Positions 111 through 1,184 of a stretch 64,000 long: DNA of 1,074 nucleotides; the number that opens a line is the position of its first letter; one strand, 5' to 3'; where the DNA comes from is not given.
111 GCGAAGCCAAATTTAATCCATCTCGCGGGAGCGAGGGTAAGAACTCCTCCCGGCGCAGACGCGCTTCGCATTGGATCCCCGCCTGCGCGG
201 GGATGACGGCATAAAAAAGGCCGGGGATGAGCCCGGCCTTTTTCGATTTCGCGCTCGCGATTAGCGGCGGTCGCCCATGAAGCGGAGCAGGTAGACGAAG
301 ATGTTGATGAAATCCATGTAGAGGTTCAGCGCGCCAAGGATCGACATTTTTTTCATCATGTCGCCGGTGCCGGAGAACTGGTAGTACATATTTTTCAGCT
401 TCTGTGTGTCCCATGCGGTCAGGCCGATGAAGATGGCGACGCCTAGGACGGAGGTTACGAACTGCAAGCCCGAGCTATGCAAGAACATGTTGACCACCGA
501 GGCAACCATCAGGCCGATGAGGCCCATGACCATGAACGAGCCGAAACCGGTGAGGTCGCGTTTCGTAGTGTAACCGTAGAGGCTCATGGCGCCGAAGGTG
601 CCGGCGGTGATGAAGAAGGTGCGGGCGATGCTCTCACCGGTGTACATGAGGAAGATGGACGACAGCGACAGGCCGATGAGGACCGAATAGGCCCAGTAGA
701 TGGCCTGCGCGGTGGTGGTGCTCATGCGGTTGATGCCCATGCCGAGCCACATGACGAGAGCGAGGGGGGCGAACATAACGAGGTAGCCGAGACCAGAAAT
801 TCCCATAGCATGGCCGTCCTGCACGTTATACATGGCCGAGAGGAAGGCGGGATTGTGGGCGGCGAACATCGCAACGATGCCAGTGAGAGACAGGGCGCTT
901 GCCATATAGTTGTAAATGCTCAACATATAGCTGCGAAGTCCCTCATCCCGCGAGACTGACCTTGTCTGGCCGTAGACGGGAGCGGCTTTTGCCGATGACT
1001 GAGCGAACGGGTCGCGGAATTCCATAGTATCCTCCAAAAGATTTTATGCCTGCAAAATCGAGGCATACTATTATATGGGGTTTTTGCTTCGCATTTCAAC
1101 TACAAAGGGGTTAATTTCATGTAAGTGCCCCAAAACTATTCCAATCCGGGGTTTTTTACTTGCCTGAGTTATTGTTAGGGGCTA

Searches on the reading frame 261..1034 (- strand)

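Call 67: search_protein_families(library=pfam, proteins=[window:261-1034:-], max_evalue=0.001)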
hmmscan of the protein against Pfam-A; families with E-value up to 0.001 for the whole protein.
window:261-1034:- (257 aa): 1 family
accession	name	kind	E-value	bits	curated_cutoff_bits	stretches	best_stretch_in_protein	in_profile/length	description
PF01027.25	Bax1-I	-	7.6e-60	202.7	34.1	1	34-253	1-207/207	Inhibitor of apoptosis-promoting Bax1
